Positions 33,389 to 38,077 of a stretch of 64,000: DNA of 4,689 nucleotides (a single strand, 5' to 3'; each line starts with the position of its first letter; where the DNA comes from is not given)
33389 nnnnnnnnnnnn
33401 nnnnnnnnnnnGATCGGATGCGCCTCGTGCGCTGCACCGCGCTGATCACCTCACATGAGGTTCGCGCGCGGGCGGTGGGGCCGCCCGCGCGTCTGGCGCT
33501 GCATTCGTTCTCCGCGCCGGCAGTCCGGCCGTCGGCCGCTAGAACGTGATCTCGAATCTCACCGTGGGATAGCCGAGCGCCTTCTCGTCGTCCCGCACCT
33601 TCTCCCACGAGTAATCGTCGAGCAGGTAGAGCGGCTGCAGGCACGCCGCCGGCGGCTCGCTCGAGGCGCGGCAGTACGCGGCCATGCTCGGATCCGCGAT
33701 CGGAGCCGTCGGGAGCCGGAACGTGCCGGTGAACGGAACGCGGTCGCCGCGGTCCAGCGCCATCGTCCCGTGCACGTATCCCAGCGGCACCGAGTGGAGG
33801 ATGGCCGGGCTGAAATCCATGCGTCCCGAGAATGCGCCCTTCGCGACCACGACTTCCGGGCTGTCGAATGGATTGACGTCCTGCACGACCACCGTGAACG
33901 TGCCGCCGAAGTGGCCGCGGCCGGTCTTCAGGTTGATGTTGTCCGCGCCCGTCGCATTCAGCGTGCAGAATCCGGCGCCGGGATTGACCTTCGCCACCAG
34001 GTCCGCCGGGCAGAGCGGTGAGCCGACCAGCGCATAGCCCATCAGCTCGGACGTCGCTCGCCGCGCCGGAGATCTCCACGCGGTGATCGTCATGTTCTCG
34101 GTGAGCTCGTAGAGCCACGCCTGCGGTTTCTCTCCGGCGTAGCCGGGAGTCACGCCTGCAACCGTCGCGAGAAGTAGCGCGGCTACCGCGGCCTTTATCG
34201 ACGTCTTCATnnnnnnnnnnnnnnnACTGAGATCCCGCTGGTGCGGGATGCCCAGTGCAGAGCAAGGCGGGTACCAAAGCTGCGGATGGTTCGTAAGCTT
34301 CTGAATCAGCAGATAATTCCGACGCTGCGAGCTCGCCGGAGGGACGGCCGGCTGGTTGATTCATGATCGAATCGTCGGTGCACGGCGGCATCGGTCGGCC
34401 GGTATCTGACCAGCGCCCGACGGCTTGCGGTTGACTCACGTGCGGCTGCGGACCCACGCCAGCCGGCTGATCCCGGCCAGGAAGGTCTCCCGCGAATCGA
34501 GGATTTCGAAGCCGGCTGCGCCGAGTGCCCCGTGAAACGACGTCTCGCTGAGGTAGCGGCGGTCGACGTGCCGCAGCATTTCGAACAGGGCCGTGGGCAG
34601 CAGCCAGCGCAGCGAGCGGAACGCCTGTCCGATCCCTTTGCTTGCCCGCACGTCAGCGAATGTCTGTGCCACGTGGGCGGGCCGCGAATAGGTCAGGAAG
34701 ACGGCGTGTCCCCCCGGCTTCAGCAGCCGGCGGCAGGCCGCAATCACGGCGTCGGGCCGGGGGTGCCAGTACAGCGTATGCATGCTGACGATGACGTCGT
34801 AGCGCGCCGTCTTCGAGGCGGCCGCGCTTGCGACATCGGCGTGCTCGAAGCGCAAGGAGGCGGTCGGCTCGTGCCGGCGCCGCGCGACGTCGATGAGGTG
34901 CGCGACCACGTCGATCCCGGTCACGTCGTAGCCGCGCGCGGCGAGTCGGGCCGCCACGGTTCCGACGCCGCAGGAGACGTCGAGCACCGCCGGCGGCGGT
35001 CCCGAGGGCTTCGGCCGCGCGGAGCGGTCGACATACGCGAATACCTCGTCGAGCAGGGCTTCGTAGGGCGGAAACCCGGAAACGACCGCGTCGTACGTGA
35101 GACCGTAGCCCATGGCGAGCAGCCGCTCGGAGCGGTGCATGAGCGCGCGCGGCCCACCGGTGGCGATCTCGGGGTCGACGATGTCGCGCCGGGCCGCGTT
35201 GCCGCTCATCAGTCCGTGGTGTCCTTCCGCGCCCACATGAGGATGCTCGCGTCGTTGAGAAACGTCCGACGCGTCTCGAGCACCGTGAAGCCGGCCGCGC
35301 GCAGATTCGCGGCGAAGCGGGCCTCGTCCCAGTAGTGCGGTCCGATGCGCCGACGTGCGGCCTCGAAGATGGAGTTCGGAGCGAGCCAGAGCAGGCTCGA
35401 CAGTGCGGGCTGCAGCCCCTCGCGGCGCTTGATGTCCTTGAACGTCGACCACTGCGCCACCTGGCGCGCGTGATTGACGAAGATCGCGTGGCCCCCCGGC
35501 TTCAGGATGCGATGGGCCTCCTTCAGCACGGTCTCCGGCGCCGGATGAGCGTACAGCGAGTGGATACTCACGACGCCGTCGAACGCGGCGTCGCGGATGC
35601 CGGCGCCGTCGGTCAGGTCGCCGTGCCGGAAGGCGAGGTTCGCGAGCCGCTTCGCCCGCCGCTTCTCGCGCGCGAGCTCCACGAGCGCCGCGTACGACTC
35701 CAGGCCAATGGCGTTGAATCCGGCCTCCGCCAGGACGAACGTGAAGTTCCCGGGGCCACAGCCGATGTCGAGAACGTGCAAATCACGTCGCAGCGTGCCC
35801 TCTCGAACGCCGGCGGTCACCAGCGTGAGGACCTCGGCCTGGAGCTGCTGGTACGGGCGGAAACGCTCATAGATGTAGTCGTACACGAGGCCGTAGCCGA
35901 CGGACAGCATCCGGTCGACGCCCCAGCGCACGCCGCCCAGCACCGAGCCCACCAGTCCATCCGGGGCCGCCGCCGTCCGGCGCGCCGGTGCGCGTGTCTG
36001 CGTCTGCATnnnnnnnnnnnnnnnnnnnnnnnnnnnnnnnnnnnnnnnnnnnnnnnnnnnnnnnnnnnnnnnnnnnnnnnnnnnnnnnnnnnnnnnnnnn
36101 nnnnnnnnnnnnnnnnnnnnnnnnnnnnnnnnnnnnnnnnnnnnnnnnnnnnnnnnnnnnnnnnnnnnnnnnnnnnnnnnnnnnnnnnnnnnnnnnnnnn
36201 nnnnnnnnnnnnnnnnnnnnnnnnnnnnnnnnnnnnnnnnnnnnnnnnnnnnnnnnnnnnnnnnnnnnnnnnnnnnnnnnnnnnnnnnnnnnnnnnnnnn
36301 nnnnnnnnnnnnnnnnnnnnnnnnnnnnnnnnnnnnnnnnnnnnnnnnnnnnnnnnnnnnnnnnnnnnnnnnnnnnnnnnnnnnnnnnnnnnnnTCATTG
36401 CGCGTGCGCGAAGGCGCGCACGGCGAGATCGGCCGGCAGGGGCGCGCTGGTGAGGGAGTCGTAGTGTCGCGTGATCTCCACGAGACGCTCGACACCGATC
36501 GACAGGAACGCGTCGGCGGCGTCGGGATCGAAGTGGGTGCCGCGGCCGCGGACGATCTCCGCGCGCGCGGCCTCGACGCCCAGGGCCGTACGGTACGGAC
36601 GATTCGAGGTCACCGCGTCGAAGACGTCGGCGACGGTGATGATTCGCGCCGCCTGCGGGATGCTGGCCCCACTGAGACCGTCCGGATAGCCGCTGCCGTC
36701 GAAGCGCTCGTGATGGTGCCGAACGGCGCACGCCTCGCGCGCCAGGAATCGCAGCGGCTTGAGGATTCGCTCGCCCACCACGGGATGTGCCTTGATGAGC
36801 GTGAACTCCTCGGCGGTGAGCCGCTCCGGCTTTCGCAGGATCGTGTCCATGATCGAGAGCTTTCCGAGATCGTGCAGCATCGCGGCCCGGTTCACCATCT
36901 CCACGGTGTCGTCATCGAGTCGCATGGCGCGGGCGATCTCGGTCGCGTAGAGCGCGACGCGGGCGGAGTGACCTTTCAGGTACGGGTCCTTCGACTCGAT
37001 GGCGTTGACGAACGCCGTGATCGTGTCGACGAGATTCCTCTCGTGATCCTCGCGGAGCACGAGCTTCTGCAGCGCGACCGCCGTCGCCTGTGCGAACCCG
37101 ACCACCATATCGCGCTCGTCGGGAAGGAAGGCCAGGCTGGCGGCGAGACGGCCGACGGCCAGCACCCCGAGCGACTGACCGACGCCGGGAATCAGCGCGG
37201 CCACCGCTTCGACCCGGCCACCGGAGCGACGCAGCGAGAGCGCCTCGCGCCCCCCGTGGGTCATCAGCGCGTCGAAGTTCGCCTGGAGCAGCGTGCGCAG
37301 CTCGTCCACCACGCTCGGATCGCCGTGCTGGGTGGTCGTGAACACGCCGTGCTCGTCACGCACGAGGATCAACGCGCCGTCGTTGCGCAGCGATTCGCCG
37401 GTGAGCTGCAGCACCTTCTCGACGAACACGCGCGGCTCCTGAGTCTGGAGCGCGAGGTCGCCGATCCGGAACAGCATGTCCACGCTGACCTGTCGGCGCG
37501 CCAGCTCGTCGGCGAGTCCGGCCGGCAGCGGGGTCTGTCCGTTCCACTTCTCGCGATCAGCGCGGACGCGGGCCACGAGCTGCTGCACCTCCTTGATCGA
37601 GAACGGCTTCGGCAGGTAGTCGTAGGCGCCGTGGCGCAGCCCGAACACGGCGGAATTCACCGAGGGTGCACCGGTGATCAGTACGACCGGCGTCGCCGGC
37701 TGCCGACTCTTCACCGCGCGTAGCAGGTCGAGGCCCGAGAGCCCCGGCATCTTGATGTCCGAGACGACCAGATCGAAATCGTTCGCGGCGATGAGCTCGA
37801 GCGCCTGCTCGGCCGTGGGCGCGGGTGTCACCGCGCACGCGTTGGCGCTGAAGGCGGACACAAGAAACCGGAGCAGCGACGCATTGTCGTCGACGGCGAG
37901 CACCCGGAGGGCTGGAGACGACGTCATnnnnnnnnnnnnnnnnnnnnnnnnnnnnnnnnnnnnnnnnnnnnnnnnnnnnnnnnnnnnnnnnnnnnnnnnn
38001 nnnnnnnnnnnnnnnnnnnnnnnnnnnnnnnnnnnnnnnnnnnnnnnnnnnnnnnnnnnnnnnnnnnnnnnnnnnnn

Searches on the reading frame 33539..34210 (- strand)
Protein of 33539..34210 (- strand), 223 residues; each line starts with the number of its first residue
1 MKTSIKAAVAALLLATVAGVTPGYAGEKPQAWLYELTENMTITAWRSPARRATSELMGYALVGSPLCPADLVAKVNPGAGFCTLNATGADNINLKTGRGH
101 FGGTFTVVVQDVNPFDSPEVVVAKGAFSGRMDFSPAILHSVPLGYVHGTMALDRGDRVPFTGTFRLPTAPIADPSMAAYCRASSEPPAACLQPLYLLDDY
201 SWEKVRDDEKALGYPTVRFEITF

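Call 8: search_protein_families(library=pfam, proteins=[window:33539-34210:-], max_evalue=0.01)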
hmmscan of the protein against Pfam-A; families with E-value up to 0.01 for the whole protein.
window:33539-34210:- (223 aa): 0 families
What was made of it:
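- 33539..34210 (-): First gene of operon 2: a 223-aa protein with a signal peptide. Fast-evolving, with a beta-rich predicted fold that has no PDB match. No Pfam hit (call 8).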

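Call 34: search_solved_structures(query=window:33539-34210:-, max_evalue=1)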
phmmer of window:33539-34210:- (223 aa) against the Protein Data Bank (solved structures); distinct sequences matched with E-value up to 1: 1.
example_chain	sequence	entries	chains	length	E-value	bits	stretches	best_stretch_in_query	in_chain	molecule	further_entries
6hnf_A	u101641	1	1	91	0.27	13.9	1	36-85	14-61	Fibronectin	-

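Call 45: search_protein_families(library=ncbifam, proteins=[window:33539-34210:-], max_evalue=0.001)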
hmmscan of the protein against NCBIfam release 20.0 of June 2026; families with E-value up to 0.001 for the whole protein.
window:33539-34210:- (223 aa): 0 families

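Call 48: find_homologous_proteins(query=window:33539-34210:-, max_evalue=0.001)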
Query window:33539-34210:- (223 aa): 316 proteins with E <= 0.001 among 1321 candidates; the best 120 are listed.
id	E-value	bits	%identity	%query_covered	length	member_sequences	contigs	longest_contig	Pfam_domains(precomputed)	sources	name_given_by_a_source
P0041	1.6e-146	504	100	100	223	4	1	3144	-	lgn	-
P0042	7.1e-114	397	80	100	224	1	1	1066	-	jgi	jgi:hypothetical protein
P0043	7.9e-98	344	71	100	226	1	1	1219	-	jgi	jgi:hypothetical protein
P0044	1.7e-96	340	71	100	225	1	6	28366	-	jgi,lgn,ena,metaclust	metaclust:\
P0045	6.6e-96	338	71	100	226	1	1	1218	-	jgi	-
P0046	8.4e-83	295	62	100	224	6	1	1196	-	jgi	jgi:hypothetical protein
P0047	1.3e-76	275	69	83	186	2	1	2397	-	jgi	jgi:hypothetical protein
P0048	1.1e-67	246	58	100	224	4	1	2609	-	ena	-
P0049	1.3e-64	236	55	100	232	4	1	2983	-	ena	-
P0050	9.3e-63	230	53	100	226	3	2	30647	-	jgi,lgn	jgi:hypothetical protein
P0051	1.2e-62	229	53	100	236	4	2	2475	-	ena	-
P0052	3.2e-59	218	55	100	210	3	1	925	-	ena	-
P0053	7.7e-59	217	59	85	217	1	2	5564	-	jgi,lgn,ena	-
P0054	5.4e-58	214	55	100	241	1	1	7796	-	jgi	jgi:hypothetical protein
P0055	1.2e-57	213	55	91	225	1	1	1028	-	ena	-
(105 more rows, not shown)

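Call 58: predict_structure(alignment_id=A4)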
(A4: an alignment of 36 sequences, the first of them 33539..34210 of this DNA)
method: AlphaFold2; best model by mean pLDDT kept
length: 223 residues; sequences in the alignment: 36
mean_pLDDT: 91.9   pTM: 0.82
mean pLDDT of the five models: 91.9, 90.9, 90.3, 90.2, 86.8
residues with pLDDT >= 90: 180; 70-90: 29; 50-70: 14; < 50: 0
segments of 3 or more residues with pLDDT < 50: none
pLDDT, mean of each block of 10 residues (from residue 1): 67 70 69 97 88 98 97 96 98 97 98 86 98 97 98 96 97 91 94 96 97 97 96
secondary structure, 60 per line:
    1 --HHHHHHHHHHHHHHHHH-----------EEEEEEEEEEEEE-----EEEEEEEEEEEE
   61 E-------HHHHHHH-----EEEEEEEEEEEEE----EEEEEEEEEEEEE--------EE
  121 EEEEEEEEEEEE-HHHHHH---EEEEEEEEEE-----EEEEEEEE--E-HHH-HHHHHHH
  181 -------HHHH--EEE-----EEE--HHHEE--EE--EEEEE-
elements in order: H3-19 E31-43 E49-61 H69-75 E81-93 E98-110 E119-132 H134-139 E143-152 E158-165 H174-180 H188-191 E194-196 E202-204 E218-222

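Call 61: fold_search(model_id=the predicted structure, library=pdb)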
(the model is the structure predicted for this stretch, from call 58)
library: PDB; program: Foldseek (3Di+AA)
matches with E <= 10: 314; with E <= 0.001: 0
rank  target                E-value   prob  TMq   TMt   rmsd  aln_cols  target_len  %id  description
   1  3esi_A                1.8e-01  0.28  0.19  0.28  13.1       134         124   11  Crystal structure of an uncharacterized protein from Erwinia carotovora subsp. atroseptica. Northeast Structural Genom (released 2008-10-21)
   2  2zf3_E                2.1e-01  0.11  0.21  0.24  16.5       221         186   10  Crystal Structure of VioE (released 2008-01-01)
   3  2zf3_A                3.0e-01  0.08  0.21  0.23  16.0       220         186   10  Crystal Structure of VioE (released 2008-01-01)
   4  2lhf_MODEL_1_A        4.4e-01  0.33  0.26  0.32  15.4       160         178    9  Solution structure of outer membrane protein H (OprH) from P. aeruginosa in DHPC micelles (released 2011-08-24)
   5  2wyh_B                4.4e-01  0.05  0.17  0.07  19.0       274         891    8  Structure of the Streptococcus pyogenes family GH38 alpha-mannosidase (released 2010-02-16)
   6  3qq2_B                4.4e-01  0.04  0.13  0.13  20.3       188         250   12  Crystal Structure of the Beta Domain of the Bordetella Autotransporter Brka (released 2011-04-13)
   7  6nnw_B                4.6e-01  0.35  0.28  0.30   8.6       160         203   12  Tsn15 in complex with substrate intermediate (released 2019-10-23)
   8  2wyi_B                4.9e-01  0.05  0.17  0.07  19.2       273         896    8  Structure of the Streptococcus pyogenes family GH38 alpha-mannosidase complexed with swainsonine (released 2010-02-16)
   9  3bmz_B                5.2e-01  0.06  0.19  0.21  16.6       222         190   10  Violacein biosynthetic enzyme VioE (released 2008-01-01)
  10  2wyh_A                5.5e-01  0.05  0.17  0.07  19.0       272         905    8  Structure of the Streptococcus pyogenes family GH38 alpha-mannosidase (released 2010-02-16)
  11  2zf4_F                6.8e-01  0.06  0.21  0.24  16.1       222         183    9  Crystal Structure of VioE complexed with phenylpyruvic acid (released 2008-01-01)
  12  2wyi_A                6.8e-01  0.04  0.17  0.06  20.9       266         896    9  Structure of the Streptococcus pyogenes family GH38 alpha-mannosidase complexed with swainsonine (released 2010-02-16)
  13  3f7a_B                8.0e-01  0.04  0.13  0.09  20.8       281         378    8  Structure of Orthorhombic crystal form of Pseudomonas aeruginosa RssB (released 2009-11-24)
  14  6ntr_C                8.4e-01  0.04  0.17  0.16  17.4       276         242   10  Crystal Structure of Beta-barrel-like Protein of Domain of Unknown Function DUF1849 from Brucella abortus (released 2019-02-13)
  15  7fce_A                8.4e-01  0.02  0.12  0.04  18.5       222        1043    9  Structure of the SARS-CoV-2 A372T spike glycoprotein (closed) (released 2022-01-26)
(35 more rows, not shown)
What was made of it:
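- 33539..34210 (-): Model pLDDT 92 (call 58); best Foldseek E 0.18 (call 61).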

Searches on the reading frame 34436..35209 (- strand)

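Call 8: search_protein_families(library=pfam, proteins=[window:34436-35209:-], max_evalue=0.01)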
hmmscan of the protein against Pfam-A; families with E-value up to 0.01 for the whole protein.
window:34436-35209:- (257 aa): 10 families
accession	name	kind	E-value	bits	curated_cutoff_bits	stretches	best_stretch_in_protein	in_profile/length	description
PF13489.12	Methyltransf_23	-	7.5e-23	81.5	27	1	69-237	20-162/164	Methyltransferase domain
PF13649.12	Methyltransf_25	-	4e-19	69.5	27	1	75-167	1-97/97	Methyltransferase domain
PF08241.18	Methyltransf_11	-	7.4e-19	68.6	21.2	1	76-171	1-95/95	Methyltransferase domain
PF08242.18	Methyltransf_12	-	3e-15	57.2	30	1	76-168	1-97/98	Methyltransferase domain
PF13847.12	Methyltransf_31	-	4.1e-13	49.7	27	1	75-184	7-126/145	Methyltransferase domain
PF01209.24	Ubie_methyltran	-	9.2e-07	28.9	20.1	1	72-184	48-164/233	ubiE/COQ5 methyltransferase family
PF05401.17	NodS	-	1.3e-06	28.8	24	1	74-163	46-136/201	Nodulation protein S (NodS)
PF03848.20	TehB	-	6.2e-06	26.2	20.4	1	72-172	31-133/193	Tellurite resistance protein TehB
PF05175.20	MTS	-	0.00015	21.9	23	1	74-142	34-104/170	Methyltransferase small domain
PF13679.12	Methyltransf_32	-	0.00052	20.4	27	1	67-145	21-110/143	Methyltransferase domain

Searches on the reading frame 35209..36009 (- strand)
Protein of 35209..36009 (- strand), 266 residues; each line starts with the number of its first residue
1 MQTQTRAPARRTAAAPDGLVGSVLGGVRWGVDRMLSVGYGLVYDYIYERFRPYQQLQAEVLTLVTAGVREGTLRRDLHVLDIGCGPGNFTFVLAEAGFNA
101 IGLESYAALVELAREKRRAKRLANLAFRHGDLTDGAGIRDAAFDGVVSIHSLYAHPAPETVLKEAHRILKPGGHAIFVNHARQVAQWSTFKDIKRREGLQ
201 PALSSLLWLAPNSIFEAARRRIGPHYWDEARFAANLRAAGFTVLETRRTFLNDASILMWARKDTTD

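Call 8: search_protein_families(library=pfam, proteins=[window:35209-36009:-], max_evalue=0.01)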
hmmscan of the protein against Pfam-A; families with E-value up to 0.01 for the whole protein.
window:35209-36009:- (266 aa): 13 families
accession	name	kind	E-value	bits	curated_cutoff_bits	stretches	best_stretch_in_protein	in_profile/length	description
PF13847.12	Methyltransf_31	-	5.1e-21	75.3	27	1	75-190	3-128/145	Methyltransferase domain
PF08241.18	Methyltransf_11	-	4.3e-20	72.6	21.2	1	80-177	1-95/95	Methyltransferase domain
PF13489.12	Methyltransf_23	-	1.1e-18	67.9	27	1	71-245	18-163/164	Methyltransferase domain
PF13649.12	Methyltransf_25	-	1.6e-18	67.6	27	1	79-173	1-97/97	Methyltransferase domain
PF08242.18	Methyltransf_12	-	2.3e-13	51.1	30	1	80-174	1-97/98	Methyltransferase domain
PF01209.24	Ubie_methyltran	-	7.6e-08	32.4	20.1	1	74-184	46-158/233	ubiE/COQ5 methyltransferase family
PF05175.20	MTS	-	9.2e-07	29.1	23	1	77-182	33-143/170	Methyltransferase small domain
PF01135.25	PCMT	-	1.1e-06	29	20.3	1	73-179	71-174/210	Protein-L-isoaspartate(D-aspartate) O-methyltransferase (PCMT)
PF02390.23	Methyltransf_4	-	9.7e-06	25.6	24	1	78-132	4-60/173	Putative methyltransferase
PF07021.18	MetW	-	1.2e-05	25.5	21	1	77-170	15-103/193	Methionine biosynthesis protein MetW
PF13679.12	Methyltransf_32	-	0.00077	19.9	27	1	72-150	22-109/143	Methyltransferase domain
PF01728.25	FtsJ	-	0.0084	16.5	24.1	0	71-97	17-44/181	FtsJ-like methyltransferase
PF00398.26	RrnaAD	-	0.0094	15.5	24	0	71-118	26-73/263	Ribosomal RNA adenine dimethylase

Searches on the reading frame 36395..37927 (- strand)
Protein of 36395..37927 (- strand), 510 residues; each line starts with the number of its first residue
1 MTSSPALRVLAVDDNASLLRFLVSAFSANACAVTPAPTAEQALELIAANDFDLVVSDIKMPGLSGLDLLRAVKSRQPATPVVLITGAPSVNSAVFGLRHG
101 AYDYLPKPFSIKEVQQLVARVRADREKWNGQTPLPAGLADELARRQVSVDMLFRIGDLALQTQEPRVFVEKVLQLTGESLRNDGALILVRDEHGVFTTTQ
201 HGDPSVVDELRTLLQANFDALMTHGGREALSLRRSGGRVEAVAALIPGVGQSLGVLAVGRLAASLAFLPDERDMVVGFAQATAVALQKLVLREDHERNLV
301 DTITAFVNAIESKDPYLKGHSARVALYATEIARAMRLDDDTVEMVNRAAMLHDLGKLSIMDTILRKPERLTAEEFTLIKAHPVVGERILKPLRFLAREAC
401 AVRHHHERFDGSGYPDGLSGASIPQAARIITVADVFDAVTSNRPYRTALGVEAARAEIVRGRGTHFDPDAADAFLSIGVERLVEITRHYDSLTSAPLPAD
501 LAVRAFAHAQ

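Call 8: search_protein_families(library=pfam, proteins=[window:36395-37927:-], max_evalue=0.01)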
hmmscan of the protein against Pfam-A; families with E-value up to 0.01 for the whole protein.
window:36395-37927:- (510 aa): 5 families
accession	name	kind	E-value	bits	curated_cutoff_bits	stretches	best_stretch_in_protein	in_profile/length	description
PF13487.12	HD_5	-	6.8e-41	140.3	27.2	1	306-469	3-169/170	HD domain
PF00072.30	Response_reg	-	1.1e-24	87.2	30.2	1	9-118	1-110/111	Response regulator receiver domain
PF01966.28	HD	-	2.8e-18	66.7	22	1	319-438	3-115/116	HD domain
PF08668.18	HDOD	-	6.6e-06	26.2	22.9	1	318-372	96-148/196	HDOD domain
PF13492.12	GAF_3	-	0.00029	21.7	27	0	168-287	5-128/129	GAF domain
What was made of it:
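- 36395..37927 (-): Response regulator with an HD-GYP-type domain (c-di-GMP phosphodiesterase type), operon 1. Pfam Response_reg + HD_5 (call 8).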

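Call 45: search_protein_families(library=ncbifam, proteins=[window:36395-37927:-], max_evalue=0.001)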
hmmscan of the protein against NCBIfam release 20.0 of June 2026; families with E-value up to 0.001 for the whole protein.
window:36395-37927:- (510 aa): 98 families (the best 25 are shown)
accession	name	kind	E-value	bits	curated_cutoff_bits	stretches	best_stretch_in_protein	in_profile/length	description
NF053512.1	nitric_RR_NosR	exception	4.7e-67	226.9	400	2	292-479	167-355/422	response regulator c-di-GMP phosphodiesterase, NosR family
TIGR01818.1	ntrC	equivalog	2.5e-25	89.2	558.6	1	9-129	1-121/463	nitrogen regulation protein NR(I)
NF008469.0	PRK11361.1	equivalog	9e-23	80.7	714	1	6-121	4-119/461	acetoacetate metabolism transcriptional regulator AtoC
NF008176.1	PRK10923.1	equivalog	1.4e-22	80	620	1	9-124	6-121/469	nitrogen regulation protein NR(I)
NF012023.0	PRK15479.1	equivalog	2.6e-20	72.9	337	1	7-131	1-122/224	transcriptional regulator TctD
NF053854.1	RespRegPhoBBctds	equivalog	4.6e-19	68.7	270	1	9-123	1-113/225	two-component system response regulator PhoB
NF007928.2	PRK10643.1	equivalog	5.3e-19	68.7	330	1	8-132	2-123/216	two-component system response regulator PmrA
NF006900.1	PRK09390.1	equivalog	1.5e-18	67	255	1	8-123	6-121/203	response regulator FixJ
NF045944.1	ResRegRpaBCyano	equivalog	2e-18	66.6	330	1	10-169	1-147/229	response regulator transcription factor RpaB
NF045991.1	RespRegCtrARhodob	equivalog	3.4e-18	66.2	350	1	7-126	1-119/224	response regulator transcription factor CtrA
NF045505.1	RR_RssB_Pseudo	equivalog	8e-18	64.7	700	1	5-110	4-109/394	two-component system response regulator RssB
NF007689.0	PRK10365.1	equivalog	2.1e-17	63.1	760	1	7-133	6-132/441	sigma-54-dependent response regulator transcription factor ZraR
TIGR02154.1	PhoB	equivalog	2.6e-17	62.9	296.2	1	7-124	3-119/226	phosphate regulon transcriptional regulator PhoB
NF047793.1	ResRegPgtA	equivalog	2.7e-17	62.7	650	1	8-127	7-126/414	two-component system response regulator PgtA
NF007005.1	PRK09468.1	equivalog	5.1e-17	62.1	331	1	8-124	5-118/237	osmolarity response regulator transcription factor OmpR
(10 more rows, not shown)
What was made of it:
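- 36395..37927 (-): NCBIfam NosR-family RR c-di-GMP phosphodiesterase at 227 bits, below the cutoff (call 45).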
